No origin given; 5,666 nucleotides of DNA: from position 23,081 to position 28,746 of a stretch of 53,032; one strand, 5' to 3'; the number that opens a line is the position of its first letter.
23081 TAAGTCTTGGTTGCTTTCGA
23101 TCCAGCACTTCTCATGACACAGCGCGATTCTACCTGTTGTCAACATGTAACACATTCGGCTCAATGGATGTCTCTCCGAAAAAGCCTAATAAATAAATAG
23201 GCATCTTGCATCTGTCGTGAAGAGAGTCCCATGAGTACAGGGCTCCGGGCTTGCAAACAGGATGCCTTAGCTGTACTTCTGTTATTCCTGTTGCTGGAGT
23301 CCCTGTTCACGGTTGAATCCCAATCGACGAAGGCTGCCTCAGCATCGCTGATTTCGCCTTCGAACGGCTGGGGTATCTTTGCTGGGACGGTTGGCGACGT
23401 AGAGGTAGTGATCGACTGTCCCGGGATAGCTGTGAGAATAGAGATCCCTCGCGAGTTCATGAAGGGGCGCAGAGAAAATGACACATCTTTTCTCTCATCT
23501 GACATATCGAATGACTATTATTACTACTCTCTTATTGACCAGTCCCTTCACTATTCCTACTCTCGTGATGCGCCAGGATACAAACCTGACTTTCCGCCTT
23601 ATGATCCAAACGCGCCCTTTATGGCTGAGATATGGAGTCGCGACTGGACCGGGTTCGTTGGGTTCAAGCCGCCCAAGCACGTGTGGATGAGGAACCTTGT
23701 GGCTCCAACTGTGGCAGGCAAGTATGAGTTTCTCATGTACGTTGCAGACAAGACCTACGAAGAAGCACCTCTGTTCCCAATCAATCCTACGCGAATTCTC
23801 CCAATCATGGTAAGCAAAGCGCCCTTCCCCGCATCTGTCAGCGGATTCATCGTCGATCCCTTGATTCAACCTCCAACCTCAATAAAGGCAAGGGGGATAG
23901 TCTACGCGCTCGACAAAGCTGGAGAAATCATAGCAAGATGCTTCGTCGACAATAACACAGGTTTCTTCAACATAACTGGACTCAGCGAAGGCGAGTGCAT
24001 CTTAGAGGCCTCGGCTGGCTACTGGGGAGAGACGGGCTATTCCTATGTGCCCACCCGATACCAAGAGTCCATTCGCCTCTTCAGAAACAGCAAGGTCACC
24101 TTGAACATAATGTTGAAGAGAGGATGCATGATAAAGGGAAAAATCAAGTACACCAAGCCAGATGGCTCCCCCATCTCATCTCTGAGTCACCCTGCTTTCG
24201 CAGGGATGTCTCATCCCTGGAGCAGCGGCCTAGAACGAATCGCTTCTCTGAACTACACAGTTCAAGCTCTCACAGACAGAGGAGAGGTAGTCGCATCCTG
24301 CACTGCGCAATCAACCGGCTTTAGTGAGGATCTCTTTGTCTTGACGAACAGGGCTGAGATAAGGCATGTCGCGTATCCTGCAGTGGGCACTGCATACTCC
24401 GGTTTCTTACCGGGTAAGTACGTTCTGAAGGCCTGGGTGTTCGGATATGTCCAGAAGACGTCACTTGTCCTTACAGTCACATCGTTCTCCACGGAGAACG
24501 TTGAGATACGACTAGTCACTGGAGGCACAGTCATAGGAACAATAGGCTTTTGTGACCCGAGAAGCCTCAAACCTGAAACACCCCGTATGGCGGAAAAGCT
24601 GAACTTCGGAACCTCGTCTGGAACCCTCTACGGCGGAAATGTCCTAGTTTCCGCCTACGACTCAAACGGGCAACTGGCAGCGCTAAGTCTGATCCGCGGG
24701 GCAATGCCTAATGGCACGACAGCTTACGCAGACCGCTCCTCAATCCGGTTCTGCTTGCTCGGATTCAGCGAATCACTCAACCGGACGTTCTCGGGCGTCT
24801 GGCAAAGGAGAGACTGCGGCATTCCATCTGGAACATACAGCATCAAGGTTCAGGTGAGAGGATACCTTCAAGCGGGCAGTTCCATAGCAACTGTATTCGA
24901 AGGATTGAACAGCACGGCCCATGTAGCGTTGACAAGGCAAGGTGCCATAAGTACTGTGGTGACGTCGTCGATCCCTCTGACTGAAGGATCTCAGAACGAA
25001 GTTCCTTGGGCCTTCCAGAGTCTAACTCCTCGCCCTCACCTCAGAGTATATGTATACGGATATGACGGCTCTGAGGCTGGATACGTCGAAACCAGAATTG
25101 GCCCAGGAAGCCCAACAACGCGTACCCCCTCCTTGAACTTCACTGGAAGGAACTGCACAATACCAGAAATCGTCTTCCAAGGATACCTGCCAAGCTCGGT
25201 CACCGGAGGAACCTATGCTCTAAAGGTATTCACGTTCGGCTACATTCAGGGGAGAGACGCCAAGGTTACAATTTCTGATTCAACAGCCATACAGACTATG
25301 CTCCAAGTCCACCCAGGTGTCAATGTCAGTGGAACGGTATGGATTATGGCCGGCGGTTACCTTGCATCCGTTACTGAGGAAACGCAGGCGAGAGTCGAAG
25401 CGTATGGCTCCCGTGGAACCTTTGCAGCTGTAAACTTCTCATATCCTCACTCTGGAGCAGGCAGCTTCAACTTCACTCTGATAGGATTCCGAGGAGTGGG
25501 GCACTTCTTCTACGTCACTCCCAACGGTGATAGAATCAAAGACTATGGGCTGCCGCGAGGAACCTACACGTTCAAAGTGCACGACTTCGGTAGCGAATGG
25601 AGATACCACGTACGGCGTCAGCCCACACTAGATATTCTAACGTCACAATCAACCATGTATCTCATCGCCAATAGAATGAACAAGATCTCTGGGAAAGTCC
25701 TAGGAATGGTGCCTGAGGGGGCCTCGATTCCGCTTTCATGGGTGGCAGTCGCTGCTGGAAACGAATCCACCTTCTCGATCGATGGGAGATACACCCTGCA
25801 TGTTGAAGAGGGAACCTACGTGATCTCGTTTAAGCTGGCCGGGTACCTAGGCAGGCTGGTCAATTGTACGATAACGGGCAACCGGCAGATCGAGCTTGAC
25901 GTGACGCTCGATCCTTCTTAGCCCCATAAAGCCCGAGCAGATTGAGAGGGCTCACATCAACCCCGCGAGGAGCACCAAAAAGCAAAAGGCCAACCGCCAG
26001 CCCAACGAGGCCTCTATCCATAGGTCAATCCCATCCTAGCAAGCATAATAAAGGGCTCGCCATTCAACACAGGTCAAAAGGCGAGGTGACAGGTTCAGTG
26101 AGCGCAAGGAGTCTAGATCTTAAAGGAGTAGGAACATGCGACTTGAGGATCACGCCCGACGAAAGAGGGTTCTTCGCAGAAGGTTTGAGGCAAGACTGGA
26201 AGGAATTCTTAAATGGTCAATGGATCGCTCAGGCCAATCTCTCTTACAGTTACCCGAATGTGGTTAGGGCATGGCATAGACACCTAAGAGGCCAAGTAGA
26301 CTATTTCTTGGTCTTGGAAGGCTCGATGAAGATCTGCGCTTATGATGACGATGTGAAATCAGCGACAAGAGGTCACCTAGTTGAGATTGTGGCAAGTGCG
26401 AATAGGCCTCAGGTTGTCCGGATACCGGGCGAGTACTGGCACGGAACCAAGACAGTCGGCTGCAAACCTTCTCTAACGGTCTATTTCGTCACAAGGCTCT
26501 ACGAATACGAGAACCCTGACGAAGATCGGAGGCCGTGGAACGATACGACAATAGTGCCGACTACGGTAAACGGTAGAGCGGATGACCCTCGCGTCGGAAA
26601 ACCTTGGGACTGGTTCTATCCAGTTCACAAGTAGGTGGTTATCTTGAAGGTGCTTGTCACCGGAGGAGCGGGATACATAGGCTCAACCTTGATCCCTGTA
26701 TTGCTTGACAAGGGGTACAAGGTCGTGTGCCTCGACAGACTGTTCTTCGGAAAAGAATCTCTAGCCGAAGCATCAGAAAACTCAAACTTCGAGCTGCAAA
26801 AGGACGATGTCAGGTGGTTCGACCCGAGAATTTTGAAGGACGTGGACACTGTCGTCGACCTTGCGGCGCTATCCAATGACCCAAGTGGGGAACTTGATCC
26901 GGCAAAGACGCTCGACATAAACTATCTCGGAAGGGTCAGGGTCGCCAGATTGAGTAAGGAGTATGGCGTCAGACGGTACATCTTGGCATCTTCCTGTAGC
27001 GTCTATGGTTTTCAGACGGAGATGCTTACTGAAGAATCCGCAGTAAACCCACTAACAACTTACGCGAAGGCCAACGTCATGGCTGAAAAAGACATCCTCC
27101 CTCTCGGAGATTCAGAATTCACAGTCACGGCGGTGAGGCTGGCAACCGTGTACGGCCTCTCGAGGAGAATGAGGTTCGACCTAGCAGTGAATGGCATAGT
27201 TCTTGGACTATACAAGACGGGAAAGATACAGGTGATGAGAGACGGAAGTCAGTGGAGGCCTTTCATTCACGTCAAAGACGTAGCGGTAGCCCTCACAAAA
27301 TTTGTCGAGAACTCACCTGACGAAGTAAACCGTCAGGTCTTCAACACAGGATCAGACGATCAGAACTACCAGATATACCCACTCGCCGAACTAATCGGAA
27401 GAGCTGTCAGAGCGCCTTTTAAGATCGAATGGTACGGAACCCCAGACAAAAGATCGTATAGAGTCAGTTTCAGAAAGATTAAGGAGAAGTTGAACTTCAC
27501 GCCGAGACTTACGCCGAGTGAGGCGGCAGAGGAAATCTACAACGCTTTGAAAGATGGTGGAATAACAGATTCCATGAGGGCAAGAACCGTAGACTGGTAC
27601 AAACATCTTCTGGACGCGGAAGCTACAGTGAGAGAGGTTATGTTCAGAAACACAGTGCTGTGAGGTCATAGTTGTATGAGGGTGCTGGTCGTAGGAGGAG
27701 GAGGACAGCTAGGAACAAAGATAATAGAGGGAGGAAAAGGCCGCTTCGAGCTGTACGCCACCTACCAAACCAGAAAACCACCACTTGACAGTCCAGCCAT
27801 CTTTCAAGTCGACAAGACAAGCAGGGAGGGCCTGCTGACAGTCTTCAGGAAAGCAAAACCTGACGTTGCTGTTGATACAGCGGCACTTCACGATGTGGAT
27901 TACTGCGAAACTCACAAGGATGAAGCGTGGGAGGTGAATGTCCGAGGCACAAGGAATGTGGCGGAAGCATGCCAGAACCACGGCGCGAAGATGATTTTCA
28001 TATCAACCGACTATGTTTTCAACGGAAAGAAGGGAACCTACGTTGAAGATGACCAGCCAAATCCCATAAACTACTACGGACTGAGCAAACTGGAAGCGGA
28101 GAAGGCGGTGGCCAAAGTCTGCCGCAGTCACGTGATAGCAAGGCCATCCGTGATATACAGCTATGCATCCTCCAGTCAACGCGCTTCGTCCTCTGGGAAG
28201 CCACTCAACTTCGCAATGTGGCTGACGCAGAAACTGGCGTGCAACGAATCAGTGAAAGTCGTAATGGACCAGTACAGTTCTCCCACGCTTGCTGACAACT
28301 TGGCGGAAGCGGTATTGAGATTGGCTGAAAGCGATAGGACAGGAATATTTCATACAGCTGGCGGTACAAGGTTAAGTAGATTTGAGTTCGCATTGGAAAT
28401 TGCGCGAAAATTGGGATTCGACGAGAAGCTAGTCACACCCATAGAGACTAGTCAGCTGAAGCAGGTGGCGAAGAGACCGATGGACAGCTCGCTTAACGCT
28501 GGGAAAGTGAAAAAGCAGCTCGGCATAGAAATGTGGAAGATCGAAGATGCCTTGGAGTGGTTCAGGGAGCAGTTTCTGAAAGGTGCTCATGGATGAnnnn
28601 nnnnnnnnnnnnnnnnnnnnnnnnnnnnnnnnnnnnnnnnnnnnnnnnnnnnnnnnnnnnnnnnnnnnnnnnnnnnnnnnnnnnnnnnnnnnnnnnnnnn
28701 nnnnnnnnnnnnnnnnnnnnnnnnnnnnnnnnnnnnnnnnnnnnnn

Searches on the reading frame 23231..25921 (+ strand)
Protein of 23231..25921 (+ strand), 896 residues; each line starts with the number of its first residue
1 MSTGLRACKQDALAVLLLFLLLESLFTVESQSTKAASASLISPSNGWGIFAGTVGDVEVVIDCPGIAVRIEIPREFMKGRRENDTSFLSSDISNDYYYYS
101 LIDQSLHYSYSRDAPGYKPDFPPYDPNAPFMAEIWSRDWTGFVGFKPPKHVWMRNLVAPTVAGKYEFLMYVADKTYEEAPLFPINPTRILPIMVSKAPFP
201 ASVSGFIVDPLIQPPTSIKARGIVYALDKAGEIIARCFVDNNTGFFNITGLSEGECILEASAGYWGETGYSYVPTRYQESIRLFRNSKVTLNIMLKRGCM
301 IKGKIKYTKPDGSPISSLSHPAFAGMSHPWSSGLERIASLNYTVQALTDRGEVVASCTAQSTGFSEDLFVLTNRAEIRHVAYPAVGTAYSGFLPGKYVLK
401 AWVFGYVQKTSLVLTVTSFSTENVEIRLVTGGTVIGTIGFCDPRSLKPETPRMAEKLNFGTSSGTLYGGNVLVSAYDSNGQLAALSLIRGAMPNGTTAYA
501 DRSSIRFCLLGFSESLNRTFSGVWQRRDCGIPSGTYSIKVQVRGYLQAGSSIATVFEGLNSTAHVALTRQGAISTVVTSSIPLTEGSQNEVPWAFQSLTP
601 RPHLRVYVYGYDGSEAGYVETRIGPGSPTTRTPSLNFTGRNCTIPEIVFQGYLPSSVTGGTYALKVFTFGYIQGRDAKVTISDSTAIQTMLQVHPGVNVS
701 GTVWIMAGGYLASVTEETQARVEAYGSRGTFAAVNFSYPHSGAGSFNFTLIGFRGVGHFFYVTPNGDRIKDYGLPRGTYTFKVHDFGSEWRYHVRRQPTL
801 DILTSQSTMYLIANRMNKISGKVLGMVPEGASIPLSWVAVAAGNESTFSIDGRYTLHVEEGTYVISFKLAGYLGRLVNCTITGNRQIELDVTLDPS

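Call 36: search_protein_families(library=pfam, proteins=[window:23231-25921:+], max_evalue=0.001)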
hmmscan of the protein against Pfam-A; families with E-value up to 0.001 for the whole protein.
window:23231-25921:+ (896 aa): 2 families
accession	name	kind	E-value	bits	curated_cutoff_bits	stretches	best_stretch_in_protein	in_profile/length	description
PF13620.12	CarboxypepD_reg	-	1.9e-11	44.6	32.3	0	819-893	2-81/82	Carboxypeptidase regulatory-like domain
PF13715.12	CarbopepD_reg_2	-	9.7e-05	22.8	32.2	0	838-894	19-77/88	CarboxypepD_reg-like domain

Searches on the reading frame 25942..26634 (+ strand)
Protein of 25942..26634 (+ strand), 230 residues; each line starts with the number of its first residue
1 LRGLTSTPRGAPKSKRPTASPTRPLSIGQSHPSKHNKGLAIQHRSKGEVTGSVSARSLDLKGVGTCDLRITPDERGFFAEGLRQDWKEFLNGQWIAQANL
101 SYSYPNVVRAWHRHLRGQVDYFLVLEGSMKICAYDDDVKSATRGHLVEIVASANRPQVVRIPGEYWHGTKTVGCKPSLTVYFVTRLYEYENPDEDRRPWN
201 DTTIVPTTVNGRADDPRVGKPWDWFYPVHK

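Call 67: search_protein_families(library=pfam, proteins=[window:25942-26634:+], max_evalue=0.001)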
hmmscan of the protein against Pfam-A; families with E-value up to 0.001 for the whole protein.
window:25942-26634:+ (230 aa): 2 families
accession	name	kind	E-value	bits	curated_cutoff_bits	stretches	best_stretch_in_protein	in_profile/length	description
PF00908.23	dTDP_sugar_isom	-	4.5e-13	49.7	27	1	58-204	2-148/168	dTDP-4-dehydrorhamnose 3,5-epimerase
PF14667.12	Polysacc_synt_C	-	8.7e-09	35.9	28.7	1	73-193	3-109/111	Polysaccharide biosynthesis C-terminal domain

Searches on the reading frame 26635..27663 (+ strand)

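Call 67: search_protein_families(library=pfam, proteins=[window:26635-27663:+], max_evalue=0.001)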
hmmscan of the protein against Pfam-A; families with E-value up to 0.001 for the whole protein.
window:26635-27663:+ (342 aa): 7 families
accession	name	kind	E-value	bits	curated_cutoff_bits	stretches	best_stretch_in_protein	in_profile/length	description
PF01370.27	Epimerase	-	2.6e-40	138.8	20.9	1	6-239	1-240/240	NAD dependent epimerase/dehydratase family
PF16363.11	GDP_Man_Dehyd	-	9.4e-23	81.6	27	1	7-292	1-323/332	GDP-mannose 4,6 dehydratase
PF04321.23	RmlD_sub_bind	-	3.6e-12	46.4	27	1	5-258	2-231/287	RmlD substrate binding domain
PF01073.25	3Beta_HSD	-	1.5e-11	44.3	22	1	7-202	1-213/280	3-beta hydroxysteroid dehydrogenase/isomerase family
PF02719.21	Polysacc_synt_2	-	1.3e-06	28.2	20.2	1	6-120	1-128/293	Polysaccharide biosynthesis protein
PF13460.12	NAD_binding_10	-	1.4e-06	28.7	27.2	1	10-170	1-144/184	NAD(P)H-binding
PF07993.18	NAD_binding_4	-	1.3e-05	24.9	20.1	0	65-201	84-238/258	Male sterility protein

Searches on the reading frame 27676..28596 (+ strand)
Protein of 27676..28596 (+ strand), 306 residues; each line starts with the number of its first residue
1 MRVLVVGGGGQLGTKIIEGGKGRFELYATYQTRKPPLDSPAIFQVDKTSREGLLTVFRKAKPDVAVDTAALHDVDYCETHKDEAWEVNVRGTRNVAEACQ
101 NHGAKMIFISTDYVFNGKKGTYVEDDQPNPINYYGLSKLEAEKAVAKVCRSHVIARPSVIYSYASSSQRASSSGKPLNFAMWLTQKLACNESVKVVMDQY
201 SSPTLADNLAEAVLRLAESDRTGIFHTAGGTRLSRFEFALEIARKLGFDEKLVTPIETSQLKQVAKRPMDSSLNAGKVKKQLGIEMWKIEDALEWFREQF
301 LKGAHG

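Call 67: search_protein_families(library=pfam, proteins=[window:27676-28596:+], max_evalue=0.001)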
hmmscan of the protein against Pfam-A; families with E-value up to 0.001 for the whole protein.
window:27676-28596:+ (306 aa): 6 families
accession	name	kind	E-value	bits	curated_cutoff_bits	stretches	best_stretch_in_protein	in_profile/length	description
PF04321.23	RmlD_sub_bind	-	3.8e-72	243.2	27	1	1-295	1-280/287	RmlD substrate binding domain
PF01370.27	Epimerase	-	5.2e-21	75.6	20.9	1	3-218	1-226/240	NAD dependent epimerase/dehydratase family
PF02719.21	Polysacc_synt_2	-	2.8e-12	46.9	20.2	1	48-150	64-154/293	Polysaccharide biosynthesis protein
PF16363.11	GDP_Man_Dehyd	-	3.8e-12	46.7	27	1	39-295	53-319/332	GDP-mannose 4,6 dehydratase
PF07993.18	NAD_binding_4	-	4.6e-11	42.8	20.1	1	63-186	90-226/258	Male sterility protein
PF01073.25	3Beta_HSD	-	1.3e-09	38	22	1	44-150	51-162/280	3-beta hydroxysteroid dehydrogenase/isomerase family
